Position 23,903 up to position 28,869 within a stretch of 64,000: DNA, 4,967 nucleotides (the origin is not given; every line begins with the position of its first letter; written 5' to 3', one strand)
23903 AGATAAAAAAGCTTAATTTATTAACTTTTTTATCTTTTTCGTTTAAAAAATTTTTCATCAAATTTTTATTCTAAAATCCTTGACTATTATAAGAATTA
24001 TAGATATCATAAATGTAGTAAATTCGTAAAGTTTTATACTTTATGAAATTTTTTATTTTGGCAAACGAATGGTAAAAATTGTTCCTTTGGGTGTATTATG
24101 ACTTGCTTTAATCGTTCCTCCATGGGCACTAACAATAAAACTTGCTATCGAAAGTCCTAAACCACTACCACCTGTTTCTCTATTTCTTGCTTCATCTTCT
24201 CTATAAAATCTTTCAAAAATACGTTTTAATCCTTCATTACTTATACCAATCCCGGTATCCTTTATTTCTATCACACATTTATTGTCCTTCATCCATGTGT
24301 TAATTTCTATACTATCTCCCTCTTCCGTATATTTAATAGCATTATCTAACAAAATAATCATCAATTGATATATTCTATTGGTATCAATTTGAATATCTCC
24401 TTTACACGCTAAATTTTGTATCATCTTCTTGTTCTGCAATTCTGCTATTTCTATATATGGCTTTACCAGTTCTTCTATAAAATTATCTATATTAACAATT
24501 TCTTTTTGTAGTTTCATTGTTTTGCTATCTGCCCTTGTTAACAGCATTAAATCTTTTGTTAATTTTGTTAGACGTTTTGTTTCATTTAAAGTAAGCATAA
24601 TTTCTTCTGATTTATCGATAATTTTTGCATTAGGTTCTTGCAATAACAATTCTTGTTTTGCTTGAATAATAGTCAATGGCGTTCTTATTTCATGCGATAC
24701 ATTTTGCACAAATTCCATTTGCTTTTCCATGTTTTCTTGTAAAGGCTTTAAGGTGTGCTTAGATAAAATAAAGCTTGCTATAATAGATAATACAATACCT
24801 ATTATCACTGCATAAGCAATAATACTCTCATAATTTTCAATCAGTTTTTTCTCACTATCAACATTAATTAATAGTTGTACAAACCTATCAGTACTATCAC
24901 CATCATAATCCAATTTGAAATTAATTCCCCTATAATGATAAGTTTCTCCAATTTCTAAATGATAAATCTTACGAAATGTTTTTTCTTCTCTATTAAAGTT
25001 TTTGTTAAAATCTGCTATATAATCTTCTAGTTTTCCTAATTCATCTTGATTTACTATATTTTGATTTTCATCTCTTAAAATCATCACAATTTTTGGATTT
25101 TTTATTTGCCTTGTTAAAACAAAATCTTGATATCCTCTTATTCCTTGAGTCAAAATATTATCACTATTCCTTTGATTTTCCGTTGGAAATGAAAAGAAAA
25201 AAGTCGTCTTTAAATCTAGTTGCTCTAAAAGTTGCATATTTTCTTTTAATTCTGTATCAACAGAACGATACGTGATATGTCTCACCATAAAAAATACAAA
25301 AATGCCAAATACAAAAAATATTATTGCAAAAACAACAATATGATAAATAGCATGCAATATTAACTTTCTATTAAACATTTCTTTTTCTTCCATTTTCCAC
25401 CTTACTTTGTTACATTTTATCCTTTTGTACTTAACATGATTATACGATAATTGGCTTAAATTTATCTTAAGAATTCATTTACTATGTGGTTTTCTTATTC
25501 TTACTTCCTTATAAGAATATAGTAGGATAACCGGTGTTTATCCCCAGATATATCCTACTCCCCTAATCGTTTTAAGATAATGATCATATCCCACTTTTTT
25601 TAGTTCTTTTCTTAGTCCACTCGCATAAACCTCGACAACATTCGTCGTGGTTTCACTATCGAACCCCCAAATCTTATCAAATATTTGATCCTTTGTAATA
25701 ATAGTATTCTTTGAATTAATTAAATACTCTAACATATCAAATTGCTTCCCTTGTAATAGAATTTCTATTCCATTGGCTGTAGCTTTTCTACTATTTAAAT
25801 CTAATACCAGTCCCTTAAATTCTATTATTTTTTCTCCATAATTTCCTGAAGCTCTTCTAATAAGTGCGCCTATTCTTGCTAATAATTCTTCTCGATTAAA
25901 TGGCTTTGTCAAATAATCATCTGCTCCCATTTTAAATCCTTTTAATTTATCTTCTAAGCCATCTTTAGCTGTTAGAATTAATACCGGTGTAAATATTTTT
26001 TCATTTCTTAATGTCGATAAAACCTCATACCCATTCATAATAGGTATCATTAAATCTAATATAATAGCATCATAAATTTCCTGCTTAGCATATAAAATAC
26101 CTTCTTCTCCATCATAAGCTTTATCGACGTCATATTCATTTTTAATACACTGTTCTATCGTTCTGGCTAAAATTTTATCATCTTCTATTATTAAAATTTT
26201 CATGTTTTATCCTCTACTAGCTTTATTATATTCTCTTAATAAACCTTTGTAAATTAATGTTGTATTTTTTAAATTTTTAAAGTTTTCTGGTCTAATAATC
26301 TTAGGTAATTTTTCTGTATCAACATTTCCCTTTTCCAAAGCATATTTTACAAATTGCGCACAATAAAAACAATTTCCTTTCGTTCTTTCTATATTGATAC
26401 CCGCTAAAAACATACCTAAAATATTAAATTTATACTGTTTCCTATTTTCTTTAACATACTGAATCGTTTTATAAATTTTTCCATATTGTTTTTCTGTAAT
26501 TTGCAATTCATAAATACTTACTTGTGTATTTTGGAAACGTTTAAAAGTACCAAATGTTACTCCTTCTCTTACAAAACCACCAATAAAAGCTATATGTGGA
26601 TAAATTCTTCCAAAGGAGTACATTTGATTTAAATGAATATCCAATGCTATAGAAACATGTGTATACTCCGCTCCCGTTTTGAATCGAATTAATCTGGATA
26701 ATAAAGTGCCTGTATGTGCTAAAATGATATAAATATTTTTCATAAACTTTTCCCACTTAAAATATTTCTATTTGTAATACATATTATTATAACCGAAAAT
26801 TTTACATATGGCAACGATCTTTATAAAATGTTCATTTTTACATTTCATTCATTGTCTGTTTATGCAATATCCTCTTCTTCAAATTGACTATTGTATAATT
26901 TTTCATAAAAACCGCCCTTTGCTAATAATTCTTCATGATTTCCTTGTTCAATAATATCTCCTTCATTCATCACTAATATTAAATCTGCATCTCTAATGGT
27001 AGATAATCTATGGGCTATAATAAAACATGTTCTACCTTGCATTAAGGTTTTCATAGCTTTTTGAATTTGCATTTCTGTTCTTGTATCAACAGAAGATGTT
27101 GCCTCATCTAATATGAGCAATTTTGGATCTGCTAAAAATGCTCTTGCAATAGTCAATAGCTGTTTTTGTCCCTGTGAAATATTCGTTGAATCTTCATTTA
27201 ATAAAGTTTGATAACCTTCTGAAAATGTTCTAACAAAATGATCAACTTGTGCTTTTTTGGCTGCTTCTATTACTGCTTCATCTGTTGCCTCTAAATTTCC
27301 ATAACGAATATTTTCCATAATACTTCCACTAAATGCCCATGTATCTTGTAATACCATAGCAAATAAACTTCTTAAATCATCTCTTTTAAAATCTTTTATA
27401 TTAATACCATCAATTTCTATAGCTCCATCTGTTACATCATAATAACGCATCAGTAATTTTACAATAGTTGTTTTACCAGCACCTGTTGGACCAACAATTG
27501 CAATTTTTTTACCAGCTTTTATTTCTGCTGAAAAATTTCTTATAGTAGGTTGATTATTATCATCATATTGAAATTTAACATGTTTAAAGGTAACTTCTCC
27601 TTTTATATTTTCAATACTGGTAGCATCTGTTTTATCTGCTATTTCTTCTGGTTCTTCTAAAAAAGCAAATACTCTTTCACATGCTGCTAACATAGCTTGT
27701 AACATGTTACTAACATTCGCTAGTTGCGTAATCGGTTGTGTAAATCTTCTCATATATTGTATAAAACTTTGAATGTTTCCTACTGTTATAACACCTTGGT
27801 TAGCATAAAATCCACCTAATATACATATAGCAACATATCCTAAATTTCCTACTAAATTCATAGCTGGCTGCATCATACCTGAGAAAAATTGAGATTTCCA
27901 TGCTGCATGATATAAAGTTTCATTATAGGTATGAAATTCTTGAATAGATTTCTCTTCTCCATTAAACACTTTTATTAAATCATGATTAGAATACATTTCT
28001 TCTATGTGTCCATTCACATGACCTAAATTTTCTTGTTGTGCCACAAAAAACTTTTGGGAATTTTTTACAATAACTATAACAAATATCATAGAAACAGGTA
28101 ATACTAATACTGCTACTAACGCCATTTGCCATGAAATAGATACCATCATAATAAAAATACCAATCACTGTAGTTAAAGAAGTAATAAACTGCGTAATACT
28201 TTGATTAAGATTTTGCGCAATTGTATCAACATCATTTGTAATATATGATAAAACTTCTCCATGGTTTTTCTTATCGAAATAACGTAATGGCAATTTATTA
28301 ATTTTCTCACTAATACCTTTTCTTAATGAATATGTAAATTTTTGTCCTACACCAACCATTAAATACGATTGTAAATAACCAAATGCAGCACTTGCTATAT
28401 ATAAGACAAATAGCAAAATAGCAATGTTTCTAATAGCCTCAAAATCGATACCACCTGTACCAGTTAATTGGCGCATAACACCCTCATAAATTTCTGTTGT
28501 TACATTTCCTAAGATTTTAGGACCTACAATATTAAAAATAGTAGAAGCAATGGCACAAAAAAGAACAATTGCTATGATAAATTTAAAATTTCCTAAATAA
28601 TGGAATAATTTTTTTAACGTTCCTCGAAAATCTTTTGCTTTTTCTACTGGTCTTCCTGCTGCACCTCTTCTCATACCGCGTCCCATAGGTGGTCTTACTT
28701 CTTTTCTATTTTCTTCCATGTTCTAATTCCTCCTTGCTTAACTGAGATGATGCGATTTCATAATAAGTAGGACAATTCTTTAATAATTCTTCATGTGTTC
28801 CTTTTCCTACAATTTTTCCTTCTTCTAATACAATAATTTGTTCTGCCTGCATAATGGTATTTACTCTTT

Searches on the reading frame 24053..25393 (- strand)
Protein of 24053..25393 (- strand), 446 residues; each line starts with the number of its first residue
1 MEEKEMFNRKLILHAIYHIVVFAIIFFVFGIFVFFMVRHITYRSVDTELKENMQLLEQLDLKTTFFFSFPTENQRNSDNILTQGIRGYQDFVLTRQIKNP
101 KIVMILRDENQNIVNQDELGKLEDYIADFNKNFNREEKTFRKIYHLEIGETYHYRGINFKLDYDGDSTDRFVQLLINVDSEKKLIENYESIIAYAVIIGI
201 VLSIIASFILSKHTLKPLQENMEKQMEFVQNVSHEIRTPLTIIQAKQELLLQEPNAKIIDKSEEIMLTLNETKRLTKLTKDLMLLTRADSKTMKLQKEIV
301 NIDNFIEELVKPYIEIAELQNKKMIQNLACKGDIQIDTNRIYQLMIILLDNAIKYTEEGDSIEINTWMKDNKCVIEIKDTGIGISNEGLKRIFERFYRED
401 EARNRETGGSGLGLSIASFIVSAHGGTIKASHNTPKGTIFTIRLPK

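Call 7: search_protein_families(library=pfam, proteins=[window:24053-25393:-], max_evalue=0.001)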
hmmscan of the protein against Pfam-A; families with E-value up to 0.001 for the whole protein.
window:24053-25393:- (446 aa): 3 families
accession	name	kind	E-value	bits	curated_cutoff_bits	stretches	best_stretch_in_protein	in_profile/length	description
PF02518.31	HATPase_c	-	1e-27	97.2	26.4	1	337-445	2-108/111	Histidine kinase-, DNA gyrase B-, and HSP90-like ATPase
PF00512.31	HisKA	-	4.6e-11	43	26.9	1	225-290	2-65/66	His Kinase A (phospho-acceptor) domain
PF13589.12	HATPase_c_3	-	7.4e-06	26.5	25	1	349-424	11-87/137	Histidine kinase-, DNA gyrase B-, and HSP90-like ATPase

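Call 15: find_encoding_contigs(protein=window:24053-25393:-, flank=4000, max_places=10)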
Protein window:24053-25393:- (446 aa): no gene with exactly this product is on record in the collection.

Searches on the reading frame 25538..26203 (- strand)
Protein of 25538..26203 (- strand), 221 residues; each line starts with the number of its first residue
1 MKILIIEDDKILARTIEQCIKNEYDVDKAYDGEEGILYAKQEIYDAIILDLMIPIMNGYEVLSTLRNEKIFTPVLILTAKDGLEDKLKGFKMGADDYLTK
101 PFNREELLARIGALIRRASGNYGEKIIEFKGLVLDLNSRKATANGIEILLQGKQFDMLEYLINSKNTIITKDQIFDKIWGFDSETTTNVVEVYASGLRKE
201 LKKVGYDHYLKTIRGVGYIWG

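Call 7: search_protein_families(library=pfam, proteins=[window:25538-26203:-], max_evalue=0.001)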
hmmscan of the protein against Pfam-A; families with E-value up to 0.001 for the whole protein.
window:25538-26203:- (221 aa): 2 families
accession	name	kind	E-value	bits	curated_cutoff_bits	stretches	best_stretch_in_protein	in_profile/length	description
PF00072.30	Response_reg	-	9.5e-28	97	30.2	1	3-111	1-110/111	Response regulator receiver domain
PF00486.34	Trans_reg_C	-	7.2e-20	71.3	26.2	1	147-219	3-76/77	Transcriptional regulatory protein, C terminal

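Call 19: find_encoding_contigs(protein=window:25538-26203:-, flank=4000, max_places=10)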
Protein window:25538-26203:- (221 aa): 1 contig read that carries it; 1 place shown.
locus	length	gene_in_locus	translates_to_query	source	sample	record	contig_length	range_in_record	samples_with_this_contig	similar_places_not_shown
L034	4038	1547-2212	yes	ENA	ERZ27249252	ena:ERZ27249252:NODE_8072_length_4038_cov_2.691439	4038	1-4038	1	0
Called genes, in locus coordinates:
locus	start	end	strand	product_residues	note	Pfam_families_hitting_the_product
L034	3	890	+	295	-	?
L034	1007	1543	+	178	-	-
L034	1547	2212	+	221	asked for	PF00072:Response_reg, PF00486:Trans_reg_C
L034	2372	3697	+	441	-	PF00512:HisKA, PF02518:HATPase_c, PF13589:HATPase_c_3 (weak)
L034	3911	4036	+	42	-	?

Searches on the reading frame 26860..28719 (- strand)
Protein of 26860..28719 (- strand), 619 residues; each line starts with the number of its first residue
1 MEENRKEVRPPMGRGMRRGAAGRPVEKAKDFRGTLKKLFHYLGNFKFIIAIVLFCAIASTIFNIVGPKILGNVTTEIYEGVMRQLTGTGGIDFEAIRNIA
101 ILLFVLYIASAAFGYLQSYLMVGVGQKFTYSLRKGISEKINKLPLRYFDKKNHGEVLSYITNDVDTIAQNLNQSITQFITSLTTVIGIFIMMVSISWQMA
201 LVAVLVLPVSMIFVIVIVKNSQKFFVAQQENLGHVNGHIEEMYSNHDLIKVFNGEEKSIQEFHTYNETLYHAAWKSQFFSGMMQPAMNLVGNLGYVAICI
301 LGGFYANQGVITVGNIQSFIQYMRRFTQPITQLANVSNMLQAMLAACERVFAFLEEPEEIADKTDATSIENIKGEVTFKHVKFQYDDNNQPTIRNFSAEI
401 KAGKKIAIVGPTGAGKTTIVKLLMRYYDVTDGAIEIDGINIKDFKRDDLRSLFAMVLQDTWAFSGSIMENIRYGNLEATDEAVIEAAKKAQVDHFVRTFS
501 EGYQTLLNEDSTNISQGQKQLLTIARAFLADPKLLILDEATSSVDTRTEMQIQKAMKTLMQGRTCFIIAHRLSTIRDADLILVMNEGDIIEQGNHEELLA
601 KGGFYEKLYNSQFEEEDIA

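Call 7: search_protein_families(library=pfam, proteins=[window:26860-28719:-], max_evalue=0.001)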
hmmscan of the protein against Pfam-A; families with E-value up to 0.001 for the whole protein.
window:26860-28719:- (619 aa): 6 families
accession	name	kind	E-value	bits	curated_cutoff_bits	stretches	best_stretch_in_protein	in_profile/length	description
PF00664.28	ABC_membrane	-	2.1e-56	192.1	28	1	50-329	2-273/274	ABC transporter transmembrane region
PF00005.33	ABC_tran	-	1.4e-28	100.6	25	1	394-542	2-137/137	ABC transporter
PF01594.21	AI-2E_transport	-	2e-07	31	34.3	1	48-186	4-140/327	AI-2E family transporter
PF00004.35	AAA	-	0.00011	23.1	21.2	0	408-565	3-97/131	ATPase family associated with various cellular activities (AAA)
PF13304.12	AAA_21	-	0.00011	22.9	27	0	488-554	220-274/304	AAA domain, putative AbiEii toxin, Type IV TA system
PF13401.12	AAA_22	-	0.00016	22.4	27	1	406-542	8-95/130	AAA domain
